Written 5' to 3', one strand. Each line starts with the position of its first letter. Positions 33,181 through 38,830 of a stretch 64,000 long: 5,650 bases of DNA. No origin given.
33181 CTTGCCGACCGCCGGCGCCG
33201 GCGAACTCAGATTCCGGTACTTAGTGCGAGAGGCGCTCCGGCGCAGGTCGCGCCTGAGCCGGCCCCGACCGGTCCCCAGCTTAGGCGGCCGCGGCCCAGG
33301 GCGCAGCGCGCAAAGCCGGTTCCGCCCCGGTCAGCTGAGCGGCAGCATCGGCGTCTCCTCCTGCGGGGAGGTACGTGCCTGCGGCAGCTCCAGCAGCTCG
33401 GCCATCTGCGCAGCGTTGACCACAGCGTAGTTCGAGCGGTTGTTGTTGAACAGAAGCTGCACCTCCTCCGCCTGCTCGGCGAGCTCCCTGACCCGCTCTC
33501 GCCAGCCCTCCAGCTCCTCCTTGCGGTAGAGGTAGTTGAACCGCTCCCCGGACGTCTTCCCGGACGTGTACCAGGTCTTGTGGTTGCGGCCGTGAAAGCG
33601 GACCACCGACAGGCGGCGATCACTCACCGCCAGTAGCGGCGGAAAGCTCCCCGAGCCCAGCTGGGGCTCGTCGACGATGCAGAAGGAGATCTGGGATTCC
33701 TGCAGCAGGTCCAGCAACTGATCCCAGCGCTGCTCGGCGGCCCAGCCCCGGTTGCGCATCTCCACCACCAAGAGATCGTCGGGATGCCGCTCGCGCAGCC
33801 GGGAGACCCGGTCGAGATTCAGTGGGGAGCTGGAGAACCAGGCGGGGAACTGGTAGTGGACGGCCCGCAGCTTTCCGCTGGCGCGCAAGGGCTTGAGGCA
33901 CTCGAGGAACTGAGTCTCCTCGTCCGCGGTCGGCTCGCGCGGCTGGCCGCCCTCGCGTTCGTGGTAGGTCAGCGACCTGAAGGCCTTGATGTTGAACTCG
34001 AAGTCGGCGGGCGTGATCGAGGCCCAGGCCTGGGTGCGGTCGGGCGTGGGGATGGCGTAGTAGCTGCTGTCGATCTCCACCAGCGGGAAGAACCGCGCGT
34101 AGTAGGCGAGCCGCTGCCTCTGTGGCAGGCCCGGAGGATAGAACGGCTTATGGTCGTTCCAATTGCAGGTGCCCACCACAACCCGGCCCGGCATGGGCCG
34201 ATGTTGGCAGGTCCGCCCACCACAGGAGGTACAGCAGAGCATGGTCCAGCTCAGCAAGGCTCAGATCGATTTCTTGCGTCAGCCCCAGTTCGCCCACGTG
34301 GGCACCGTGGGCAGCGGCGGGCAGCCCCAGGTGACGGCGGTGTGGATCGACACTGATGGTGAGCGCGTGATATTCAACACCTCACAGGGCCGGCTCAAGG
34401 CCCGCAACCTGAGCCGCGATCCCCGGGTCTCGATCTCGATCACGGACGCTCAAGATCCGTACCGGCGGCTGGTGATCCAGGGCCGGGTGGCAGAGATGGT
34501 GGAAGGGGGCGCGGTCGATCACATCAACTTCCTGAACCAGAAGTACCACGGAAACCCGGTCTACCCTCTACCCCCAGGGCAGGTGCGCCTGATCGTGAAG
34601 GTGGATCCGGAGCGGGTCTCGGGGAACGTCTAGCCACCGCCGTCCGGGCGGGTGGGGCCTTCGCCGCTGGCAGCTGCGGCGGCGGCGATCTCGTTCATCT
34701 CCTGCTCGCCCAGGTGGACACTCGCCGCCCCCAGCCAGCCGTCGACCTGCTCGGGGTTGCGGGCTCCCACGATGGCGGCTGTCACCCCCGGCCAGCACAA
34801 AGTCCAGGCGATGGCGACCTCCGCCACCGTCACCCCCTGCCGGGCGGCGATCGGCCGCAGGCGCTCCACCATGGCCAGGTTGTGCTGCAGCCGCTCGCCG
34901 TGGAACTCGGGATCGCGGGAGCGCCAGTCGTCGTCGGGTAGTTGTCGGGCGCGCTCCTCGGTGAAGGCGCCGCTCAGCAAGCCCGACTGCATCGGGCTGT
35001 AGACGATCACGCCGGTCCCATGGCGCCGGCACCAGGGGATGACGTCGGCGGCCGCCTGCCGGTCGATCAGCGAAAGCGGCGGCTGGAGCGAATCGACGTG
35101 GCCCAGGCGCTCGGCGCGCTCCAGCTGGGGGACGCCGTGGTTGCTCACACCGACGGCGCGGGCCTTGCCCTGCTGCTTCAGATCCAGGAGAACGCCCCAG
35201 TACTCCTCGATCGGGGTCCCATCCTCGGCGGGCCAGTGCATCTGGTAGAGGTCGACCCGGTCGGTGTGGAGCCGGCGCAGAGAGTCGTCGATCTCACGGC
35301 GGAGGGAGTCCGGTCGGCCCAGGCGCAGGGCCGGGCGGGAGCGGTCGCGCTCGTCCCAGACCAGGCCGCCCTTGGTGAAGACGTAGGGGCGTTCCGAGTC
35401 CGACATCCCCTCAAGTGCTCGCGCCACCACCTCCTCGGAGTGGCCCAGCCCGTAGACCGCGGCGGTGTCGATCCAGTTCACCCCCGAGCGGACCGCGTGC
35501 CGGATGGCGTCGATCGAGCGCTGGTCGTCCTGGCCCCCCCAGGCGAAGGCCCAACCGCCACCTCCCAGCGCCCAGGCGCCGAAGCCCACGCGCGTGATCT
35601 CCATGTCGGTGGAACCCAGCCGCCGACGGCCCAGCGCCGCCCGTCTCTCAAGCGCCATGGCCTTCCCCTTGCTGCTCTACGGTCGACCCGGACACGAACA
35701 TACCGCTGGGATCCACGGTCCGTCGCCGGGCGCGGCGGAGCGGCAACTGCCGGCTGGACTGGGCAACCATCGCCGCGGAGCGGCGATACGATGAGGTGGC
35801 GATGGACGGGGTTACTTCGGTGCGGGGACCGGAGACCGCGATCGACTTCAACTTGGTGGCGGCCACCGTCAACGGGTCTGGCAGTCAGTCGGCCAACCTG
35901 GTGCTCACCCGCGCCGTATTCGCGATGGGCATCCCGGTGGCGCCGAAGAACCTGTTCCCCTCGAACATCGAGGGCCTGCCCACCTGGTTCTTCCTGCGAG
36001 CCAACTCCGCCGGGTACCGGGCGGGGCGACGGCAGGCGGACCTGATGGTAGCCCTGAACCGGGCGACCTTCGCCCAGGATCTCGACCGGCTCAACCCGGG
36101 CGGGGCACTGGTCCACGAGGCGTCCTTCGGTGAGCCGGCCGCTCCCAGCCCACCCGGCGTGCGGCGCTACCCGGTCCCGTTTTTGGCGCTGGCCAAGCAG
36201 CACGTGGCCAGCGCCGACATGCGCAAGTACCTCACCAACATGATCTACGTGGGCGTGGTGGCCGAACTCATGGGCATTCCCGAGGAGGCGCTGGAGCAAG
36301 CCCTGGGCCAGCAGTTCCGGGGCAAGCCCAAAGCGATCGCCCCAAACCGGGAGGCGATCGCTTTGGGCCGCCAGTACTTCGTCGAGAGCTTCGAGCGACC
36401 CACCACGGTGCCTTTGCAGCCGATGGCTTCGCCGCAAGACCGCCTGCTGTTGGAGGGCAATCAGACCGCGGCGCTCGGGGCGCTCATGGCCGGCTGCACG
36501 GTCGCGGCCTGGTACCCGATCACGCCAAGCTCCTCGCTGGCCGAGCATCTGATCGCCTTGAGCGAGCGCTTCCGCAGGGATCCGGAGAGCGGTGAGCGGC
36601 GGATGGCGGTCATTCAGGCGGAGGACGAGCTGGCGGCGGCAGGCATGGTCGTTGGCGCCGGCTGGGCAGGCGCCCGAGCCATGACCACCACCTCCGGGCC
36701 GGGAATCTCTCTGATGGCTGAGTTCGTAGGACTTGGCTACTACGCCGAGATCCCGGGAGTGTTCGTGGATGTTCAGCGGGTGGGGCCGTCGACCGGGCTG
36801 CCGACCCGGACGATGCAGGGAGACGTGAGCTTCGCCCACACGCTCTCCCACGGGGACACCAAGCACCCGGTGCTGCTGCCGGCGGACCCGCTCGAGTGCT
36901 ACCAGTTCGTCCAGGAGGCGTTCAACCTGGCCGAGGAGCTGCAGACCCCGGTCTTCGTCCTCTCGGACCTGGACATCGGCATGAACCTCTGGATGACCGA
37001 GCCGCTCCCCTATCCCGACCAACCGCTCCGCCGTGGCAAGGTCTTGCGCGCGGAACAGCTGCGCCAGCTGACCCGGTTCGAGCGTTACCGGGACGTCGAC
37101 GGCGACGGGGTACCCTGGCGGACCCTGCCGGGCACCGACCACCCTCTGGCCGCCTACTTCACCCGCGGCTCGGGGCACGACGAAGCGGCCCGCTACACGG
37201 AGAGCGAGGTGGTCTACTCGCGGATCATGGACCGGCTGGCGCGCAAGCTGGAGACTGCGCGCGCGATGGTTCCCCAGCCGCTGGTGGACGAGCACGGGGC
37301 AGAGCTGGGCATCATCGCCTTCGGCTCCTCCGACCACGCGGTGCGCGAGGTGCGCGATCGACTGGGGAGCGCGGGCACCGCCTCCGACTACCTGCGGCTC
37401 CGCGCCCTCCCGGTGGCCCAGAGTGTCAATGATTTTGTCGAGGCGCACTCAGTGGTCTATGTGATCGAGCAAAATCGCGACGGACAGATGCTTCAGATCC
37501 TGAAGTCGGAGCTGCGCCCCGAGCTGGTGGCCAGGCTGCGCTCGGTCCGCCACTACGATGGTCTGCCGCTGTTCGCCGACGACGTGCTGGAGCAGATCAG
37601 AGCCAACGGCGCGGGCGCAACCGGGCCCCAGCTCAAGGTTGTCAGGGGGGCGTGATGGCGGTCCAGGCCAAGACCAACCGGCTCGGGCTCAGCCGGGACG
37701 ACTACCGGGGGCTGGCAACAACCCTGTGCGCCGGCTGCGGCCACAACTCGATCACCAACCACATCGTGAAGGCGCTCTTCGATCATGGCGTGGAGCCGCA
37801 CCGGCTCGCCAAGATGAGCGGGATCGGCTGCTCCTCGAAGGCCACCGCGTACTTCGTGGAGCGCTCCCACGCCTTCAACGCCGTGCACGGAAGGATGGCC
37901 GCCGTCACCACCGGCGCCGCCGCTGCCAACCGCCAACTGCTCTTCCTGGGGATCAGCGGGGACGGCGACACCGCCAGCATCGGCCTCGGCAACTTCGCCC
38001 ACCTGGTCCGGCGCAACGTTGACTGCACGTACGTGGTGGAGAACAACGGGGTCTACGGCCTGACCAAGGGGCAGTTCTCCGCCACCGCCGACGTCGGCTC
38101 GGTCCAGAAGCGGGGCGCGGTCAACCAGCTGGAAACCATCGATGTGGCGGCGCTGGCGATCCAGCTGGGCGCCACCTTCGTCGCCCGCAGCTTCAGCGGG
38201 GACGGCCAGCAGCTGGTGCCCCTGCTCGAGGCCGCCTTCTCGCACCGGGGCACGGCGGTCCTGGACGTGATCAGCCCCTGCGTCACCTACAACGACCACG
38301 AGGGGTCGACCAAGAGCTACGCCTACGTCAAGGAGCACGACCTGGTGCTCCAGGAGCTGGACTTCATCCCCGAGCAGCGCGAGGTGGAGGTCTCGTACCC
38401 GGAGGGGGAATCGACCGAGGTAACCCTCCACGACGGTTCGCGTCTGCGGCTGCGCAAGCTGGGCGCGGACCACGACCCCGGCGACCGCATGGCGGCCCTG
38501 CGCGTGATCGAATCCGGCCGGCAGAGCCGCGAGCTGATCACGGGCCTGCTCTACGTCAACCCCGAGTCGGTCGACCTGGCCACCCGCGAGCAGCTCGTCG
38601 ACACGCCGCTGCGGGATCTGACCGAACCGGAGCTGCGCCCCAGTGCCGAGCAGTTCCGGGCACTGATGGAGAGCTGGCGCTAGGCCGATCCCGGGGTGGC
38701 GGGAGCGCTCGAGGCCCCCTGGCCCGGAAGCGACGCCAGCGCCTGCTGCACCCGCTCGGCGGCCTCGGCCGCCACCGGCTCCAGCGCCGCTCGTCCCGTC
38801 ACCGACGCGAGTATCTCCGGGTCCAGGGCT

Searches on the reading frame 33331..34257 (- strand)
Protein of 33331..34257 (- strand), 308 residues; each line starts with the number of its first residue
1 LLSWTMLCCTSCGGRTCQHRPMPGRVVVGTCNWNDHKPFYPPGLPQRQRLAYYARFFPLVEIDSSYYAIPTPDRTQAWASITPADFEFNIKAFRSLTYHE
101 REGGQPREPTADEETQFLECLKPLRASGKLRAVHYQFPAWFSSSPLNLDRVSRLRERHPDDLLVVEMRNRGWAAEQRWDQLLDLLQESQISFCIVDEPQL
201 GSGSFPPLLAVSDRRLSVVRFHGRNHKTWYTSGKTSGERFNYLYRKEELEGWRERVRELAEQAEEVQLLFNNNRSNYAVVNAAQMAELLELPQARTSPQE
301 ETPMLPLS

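Call 57: search_protein_families(library=pfam, proteins=[window:33331-34257:-], max_evalue=0.001)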
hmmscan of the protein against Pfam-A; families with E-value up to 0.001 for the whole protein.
window:33331-34257:- (308 aa): 1 family
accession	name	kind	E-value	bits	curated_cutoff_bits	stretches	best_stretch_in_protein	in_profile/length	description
PF01904.24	DUF72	-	2.5e-58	198.1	25.3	1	40-288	1-217/217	Protein of unknown function DUF72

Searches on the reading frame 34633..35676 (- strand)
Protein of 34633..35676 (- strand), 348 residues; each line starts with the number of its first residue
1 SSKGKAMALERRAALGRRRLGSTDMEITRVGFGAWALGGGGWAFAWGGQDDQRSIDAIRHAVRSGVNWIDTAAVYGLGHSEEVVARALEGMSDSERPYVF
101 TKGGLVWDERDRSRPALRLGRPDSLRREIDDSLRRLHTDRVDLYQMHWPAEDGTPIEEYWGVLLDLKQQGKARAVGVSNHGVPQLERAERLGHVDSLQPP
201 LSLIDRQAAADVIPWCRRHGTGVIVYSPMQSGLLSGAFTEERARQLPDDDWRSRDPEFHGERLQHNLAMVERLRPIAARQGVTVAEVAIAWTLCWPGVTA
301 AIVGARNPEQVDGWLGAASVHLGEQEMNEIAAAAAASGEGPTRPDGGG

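Call 57: search_protein_families(library=pfam, proteins=[window:34633-35676:-], max_evalue=0.001)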
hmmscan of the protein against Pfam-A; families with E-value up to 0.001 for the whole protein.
window:34633-35676:- (348 aa): 1 family
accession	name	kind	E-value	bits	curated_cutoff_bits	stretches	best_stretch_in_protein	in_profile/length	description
PF00248.27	Aldo_ket_red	-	2.2e-69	234.2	24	1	30-333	2-289/291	Aldo/keto reductase family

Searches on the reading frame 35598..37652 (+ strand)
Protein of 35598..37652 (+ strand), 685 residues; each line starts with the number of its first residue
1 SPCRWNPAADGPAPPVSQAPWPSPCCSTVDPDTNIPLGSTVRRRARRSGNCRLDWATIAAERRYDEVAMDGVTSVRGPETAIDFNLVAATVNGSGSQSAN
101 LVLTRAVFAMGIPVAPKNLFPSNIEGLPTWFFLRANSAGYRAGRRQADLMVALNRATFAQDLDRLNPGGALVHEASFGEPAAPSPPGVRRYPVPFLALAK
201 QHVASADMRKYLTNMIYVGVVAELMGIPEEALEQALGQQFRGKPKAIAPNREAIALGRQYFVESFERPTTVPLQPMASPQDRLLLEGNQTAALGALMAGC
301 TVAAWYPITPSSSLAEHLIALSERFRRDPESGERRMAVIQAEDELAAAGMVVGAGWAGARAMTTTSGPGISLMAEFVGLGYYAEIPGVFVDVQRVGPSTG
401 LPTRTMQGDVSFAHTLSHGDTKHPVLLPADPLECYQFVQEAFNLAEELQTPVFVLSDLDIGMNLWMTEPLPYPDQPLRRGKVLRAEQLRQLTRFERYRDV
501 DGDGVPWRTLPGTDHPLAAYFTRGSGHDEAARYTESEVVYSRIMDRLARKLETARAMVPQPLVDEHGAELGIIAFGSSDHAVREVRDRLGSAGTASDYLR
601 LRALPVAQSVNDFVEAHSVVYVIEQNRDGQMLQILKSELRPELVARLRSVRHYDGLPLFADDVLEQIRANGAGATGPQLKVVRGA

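Call 57: search_protein_families(library=pfam, proteins=[window:35598-37652:+], max_evalue=0.001)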
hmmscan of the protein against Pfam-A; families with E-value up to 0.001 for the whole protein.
window:35598-37652:+ (685 aa): 2 families
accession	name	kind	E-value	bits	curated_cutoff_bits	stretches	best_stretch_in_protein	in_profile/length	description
PF01855.24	POR_N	-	1.1e-49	169.8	27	1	294-465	2-162/231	Pyruvate flavodoxin/ferredoxin oxidoreductase, thiamine diP-bdg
PF01558.24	POR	-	4e-28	99.2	27.4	1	93-259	2-173/173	Pyruvate ferredoxin/flavodoxin oxidoreductase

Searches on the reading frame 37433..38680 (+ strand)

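Call 57: search_protein_families(library=pfam, proteins=[window:37433-38680:+], max_evalue=0.001)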
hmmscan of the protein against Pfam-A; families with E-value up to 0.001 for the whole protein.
window:37433-38680:+ (416 aa): 2 families
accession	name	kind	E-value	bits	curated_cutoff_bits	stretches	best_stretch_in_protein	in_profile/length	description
PF02775.26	TPP_enzyme_C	-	5.4e-22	78.7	21.9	1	130-279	1-151/151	Thiamine pyrophosphate enzyme, C-terminal TPP binding domain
PF12367.13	PFO_beta_C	-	0.00041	20.8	24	0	339-380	16-55/66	Pyruvate ferredoxin oxidoreductase beta subunit C terminal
